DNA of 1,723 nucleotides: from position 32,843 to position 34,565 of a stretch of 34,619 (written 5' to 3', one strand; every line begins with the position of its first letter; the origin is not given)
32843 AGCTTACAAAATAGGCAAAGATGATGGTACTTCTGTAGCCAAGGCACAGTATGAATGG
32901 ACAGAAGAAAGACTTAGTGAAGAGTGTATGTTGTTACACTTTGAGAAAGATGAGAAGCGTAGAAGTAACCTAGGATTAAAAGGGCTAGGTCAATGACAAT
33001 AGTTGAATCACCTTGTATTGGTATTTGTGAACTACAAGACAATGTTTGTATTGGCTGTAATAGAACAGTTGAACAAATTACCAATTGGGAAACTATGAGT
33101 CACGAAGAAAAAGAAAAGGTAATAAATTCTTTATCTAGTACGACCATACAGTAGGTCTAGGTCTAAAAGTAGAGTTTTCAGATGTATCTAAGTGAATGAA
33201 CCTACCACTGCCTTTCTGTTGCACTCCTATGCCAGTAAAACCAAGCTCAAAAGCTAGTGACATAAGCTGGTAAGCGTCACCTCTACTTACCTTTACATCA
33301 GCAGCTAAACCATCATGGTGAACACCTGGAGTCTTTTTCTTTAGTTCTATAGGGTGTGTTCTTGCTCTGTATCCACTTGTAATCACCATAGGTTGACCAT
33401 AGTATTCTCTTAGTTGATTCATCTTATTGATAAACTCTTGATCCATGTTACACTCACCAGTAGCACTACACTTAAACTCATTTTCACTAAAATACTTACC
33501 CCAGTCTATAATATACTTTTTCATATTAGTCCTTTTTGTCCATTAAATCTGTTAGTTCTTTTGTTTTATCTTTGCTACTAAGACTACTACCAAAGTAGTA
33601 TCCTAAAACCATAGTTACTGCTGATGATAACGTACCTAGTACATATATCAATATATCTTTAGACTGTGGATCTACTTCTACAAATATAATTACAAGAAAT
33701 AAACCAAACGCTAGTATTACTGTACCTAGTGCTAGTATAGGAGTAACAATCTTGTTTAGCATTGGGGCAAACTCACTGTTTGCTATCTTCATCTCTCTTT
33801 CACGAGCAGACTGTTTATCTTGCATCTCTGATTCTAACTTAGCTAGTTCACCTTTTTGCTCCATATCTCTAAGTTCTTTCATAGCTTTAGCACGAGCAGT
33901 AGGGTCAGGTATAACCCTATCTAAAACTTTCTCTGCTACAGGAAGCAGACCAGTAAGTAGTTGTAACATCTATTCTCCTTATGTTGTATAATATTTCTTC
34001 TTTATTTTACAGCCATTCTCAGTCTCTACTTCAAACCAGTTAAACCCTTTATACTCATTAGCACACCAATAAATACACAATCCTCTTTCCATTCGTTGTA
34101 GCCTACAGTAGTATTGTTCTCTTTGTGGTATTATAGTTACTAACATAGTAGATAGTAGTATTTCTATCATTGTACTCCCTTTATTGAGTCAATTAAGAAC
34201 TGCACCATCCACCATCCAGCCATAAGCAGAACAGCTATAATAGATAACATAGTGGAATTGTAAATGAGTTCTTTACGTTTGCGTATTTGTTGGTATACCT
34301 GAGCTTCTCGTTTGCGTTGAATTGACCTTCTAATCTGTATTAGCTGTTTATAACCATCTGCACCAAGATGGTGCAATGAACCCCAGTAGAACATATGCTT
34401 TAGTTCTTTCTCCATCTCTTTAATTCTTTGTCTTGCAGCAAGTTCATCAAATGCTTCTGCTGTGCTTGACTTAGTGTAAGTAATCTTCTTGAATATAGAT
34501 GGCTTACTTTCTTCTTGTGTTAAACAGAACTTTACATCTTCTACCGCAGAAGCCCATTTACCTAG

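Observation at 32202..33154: Phage-encoded secreted cytochrome c followed by two small membrane proteins and a DUF1289-like Cys4 protein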

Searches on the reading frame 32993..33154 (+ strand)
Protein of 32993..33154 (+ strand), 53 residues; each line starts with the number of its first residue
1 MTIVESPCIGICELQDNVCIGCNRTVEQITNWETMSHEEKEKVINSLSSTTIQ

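Call 4: search_protein_families(library=pfam, proteins=[window:32993-33154:+], max_evalue=1)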
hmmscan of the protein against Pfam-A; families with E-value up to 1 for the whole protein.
window:32993-33154:+ (53 aa): 2 families
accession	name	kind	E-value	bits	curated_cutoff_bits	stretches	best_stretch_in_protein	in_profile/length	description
PF06945.18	DUF1289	-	3e-17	62.6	27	1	6-48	1-44/47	Protein of unknown function (DUF1289)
PF08917.16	ecTbetaR2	-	0.0081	16.6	25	1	9-46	26-63/111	Transforming growth factor beta receptor 2 ectodomain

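Call 7: search_protein_families(library=phrogs, proteins=[window:32993-33154:+], max_evalue=0.01)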
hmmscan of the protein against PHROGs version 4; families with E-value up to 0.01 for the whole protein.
window:32993-33154:+ (53 aa): 0 families

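Call 21: search_solved_structures(query=window:32993-33154:+, max_evalue=1, show_alignments=2)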
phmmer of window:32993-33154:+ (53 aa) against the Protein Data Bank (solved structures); distinct sequences matched with E-value up to 1: 0.

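Call 30: find_related_loci(query=window:32993-33154:+, collection=viral_contigs, flank=5000)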
Query window:32993-33154:+ (53 aa) in viral_contigs; peptide patterns used: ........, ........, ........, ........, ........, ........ (x = any residue, [..] = any of these).
61 stretches matched a pattern; 49 encode a relative of the query (tblastn E <= 1e-3); 49 distinct loci.
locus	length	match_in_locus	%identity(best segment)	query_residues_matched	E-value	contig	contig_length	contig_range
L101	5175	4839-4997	98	1-53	2e-30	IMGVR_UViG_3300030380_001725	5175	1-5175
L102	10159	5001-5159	87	1-53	2e-27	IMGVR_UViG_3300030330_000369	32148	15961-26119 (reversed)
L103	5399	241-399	85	1-53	3e-27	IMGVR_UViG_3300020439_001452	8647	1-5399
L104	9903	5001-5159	85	1-53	7e-27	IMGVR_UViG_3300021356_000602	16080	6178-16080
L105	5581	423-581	85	1-53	8e-27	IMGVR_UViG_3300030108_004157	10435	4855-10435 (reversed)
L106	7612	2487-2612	74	2-43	2e-17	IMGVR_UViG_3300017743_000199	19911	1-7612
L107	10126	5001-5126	74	2-43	2e-17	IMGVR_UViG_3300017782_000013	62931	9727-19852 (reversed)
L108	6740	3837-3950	76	4-41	3e-17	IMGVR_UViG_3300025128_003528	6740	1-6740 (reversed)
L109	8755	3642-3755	71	4-41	1e-16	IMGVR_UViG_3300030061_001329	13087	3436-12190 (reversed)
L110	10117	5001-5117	64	4-42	2e-15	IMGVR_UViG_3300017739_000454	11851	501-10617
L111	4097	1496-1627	52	6-53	4e-12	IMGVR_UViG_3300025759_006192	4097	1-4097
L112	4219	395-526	50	6-53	7e-12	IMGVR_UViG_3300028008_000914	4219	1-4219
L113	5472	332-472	47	3-53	1e-11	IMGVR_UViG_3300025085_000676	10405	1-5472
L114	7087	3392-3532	47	3-53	1e-11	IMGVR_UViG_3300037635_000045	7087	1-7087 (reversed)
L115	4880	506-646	47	3-53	1e-11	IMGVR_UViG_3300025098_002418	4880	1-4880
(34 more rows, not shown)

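Call 31: search_dna_similar(query=window:32993-33154:+, collection=phages, mode=protein, max_evalue=0.01, max_rows=30)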
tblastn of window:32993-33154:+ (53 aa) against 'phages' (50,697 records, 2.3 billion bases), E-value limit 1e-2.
Records with a match: 17; places in all: 17; records where one place covers at least 80% of the query: 12.
Best place of each record, by identity: <60% 17.
By first word of the organism name: Pseudomonas 5; Roseobacter 4; uncultured 3; Achromobacter 2; Burkholderia 1; Oceanospirillum 1; Rhodobacter 1.
By host as written in the record: - 4; Rhodobacteraceae bacterium FZCC0023 2; Achromobacter animicus 2; Pseudomonas putida var. Manila 2; Rhodobacteraceae bacterium FZCC0040 1; Burkholderia glumae 1; Rhodobacteraceae bacterium FZCC0042 1; Pseudomonas sp. 1; and 3 more.
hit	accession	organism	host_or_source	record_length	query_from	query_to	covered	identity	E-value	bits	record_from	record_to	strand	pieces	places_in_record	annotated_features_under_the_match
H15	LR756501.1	uncultured phage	metagenomic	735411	1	49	92%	44.9%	1e-8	54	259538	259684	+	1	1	record has no annotation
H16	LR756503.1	uncultured phage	metagenomic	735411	1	49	92%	44.9%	1e-8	54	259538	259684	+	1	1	record has no annotation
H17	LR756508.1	uncultured phage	metagenomic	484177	3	49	89%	45.8%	8e-8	51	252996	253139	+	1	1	record has no annotation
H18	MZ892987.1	Roseobacter phage CRP-207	Rhodobacteraceae bacterium FZCC0040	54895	4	51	91%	41.7%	5e-7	49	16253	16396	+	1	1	none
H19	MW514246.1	Roseobacter phage CRP-9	Rhodobacteraceae bacterium FZCC0023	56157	4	48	85%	44.4%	5e-8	52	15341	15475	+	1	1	none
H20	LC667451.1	Burkholderia phage FLC9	Burkholderia glumae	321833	4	52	92%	40.0%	1e-5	45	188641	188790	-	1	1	hypothetical protein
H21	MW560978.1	Oceanospirillum phage vB_OliS_GJ44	-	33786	3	50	91%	40.0%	2e-6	47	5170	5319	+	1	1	DUF1289 domain-containing protein | DNA-binding protein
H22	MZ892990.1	Roseobacter phage CRP-345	Rhodobacteraceae bacterium FZCC0042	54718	4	48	85%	42.2%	2e-6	47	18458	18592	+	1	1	none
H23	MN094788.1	Achromobacter phage Motura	Achromobacter animicus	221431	5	43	74%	47.5%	6e-5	43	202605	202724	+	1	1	hypothetical protein (x2)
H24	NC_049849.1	Achromobacter phage Motura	Achromobacter animicus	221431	5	43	74%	47.5%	6e-5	43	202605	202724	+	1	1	hypothetical protein (x2)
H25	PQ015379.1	Pseudomonas phage HRDY3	Pseudomonas sp.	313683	6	51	87%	37.5%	2e-4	42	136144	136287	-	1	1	none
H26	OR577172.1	Pseudomonas phage Rollin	Pseudomonas aeruginosa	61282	6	47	79%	40.9%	1e-4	42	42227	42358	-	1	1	none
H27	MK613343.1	Roseobacter phage CRP-1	Rhodobacteraceae bacterium FZCC0023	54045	1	47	89%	35.4%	7e-5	43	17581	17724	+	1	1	adenosylcobalamin-dependent ribonucleoside-triphosphate reductase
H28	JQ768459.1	Pseudomonas phage Lu11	Pseudomonas putida var. Manila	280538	6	48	81%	37.8%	2e-3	39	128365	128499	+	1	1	promoter | hypothetical protein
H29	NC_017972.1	Pseudomonas phage Lu11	Pseudomonas putida var. Manila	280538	6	48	81%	37.8%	2e-3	39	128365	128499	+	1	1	promoter | hypothetical protein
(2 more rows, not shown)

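Call 32: get_annotated_region(hit=H27, flank=3500)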
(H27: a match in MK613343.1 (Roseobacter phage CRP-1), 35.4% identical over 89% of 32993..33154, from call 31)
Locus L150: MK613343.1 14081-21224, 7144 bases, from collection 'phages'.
description: Roseobacter phage CRP-1, complete genome.
organism: Roseobacter phage CRP-1 (NCBI taxid 2559280)
taxonomy: Viruses; Duplodnaviria; Heunggongvirae; Uroviricota; Caudoviricetes
host: Rhodobacteraceae bacterium FZCC0023; source: East Sea of China; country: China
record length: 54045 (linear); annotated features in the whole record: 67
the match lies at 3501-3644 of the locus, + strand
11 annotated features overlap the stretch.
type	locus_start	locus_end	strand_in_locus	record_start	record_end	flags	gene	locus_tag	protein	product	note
CDS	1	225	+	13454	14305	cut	-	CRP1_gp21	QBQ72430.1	hypothetical protein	-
CDS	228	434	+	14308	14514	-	-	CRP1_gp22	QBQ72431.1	hypothetical protein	-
CDS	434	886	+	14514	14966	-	-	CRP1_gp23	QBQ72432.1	endonuclease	-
CDS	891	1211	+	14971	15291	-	-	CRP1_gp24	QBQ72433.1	hypothetical protein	-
CDS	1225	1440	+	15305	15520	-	-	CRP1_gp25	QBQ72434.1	hypothetical protein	-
CDS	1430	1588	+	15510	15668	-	-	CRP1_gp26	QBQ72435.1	hypothetical protein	-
CDS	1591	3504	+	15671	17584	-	-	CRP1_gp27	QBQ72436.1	adenosylcobalamin-dependent ribonucleoside-triphosphate reductase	-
CDS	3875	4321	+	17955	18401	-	-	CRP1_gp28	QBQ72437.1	hypothetical protein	-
CDS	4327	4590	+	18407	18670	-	-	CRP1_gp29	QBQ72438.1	hypothetical protein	-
CDS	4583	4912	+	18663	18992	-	-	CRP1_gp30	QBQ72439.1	nucleotide pyrophosphohydrolase domain protein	MazG nucleotide pyrophosphohydrolase domain protein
CDS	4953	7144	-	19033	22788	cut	-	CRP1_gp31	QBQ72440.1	hypothetical protein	-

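Call 33: get_annotated_region(hit=H19, flank=3500)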
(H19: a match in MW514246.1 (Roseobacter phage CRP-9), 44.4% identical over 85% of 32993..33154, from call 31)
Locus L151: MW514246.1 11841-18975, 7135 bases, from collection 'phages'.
description: Roseobacter phage CRP-9, complete genome.
organism: Roseobacter phage CRP-9 (NCBI taxid 2813174)
taxonomy: Viruses; Duplodnaviria; Heunggongvirae; Uroviricota; Caudoviricetes
host: Rhodobacteraceae bacterium FZCC0023; source: seawater; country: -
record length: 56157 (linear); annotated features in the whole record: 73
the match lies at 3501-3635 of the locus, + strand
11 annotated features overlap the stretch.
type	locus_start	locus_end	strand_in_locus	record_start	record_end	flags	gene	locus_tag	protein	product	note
CDS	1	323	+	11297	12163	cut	-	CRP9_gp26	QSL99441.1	hypothetical protein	-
CDS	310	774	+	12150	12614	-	-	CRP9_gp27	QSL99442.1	HNH endonuclease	-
CDS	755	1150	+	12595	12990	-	-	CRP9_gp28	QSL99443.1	endonuclease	-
CDS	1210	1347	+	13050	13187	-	-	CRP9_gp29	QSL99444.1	hypothetical protein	-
CDS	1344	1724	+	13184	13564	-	-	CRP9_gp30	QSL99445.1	nucleotide pyrophosphohydrolase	-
CDS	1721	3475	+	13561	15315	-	-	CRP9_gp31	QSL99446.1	ribonucleotide reductase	-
CDS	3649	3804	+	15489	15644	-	-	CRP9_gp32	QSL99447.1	hypothetical protein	-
CDS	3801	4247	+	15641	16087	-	-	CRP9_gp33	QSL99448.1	hypothetical protein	-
CDS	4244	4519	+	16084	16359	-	-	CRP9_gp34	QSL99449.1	hypothetical protein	-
CDS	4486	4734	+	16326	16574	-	-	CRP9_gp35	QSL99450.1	hypothetical protein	-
CDS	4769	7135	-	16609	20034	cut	-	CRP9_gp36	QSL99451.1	hypothetical protein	-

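Call 60: search_protein_families(library=pfam, proteins=[L101:3168-3758:+, L101:3880-4413:+], max_evalue=0.001)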
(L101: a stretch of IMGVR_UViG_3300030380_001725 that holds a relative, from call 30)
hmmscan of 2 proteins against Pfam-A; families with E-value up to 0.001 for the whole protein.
L101:3168-3758:+ (196 aa): 0 families

L101:3880-4413:+ (177 aa): 1 family
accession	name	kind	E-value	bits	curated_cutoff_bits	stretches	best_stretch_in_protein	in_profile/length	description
PF05063.20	MT-A70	-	4.3e-27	95.6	23.9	1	8-176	1-172/172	MT-A70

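Call 63: search_protein_families(library=ncbifam, proteins=[window:32993-33154:+], max_evalue=0.01)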
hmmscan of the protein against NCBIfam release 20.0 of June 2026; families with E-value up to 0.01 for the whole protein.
window:32993-33154:+ (53 aa): 0 families

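Call 86: search_protein_families(library=padloc, proteins=[window:32993-33154:+], max_evalue=0.01)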
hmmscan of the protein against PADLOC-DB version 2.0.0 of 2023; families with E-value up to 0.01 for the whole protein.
window:32993-33154:+ (53 aa): 0 families

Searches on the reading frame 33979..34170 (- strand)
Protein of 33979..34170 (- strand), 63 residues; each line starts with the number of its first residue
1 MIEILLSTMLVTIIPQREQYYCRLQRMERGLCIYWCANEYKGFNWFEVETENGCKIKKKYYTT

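Call 4: search_protein_families(library=pfam, proteins=[window:33979-34170:-], max_evalue=1)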
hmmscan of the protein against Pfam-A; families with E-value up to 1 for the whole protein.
window:33979-34170:- (63 aa): 1 family
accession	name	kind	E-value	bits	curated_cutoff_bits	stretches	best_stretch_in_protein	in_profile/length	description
PF16246.10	DUF4903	-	0.046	13.8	25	1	3-54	65-113/190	Domain of unknown function (DUF4903)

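Call 7: search_protein_families(library=phrogs, proteins=[window:33979-34170:-], max_evalue=0.01)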
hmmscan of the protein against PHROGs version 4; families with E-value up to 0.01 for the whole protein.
window:33979-34170:- (63 aa): 0 families

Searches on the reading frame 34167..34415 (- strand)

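Call 4: search_protein_families(library=pfam, proteins=[window:34167-34415:-], max_evalue=1)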
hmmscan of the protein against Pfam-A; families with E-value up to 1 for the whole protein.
window:34167-34415:- (82 aa): 1 family
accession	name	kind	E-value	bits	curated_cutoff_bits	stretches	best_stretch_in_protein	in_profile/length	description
PF11026.13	DUF2721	-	0.026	14.9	28.3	1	29-74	36-86/129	Protein of unknown function (DUF2721)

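Call 7: search_protein_families(library=phrogs, proteins=[window:34167-34415:-], max_evalue=0.01)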
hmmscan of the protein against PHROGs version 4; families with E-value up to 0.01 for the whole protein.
window:34167-34415:- (82 aa): 0 families
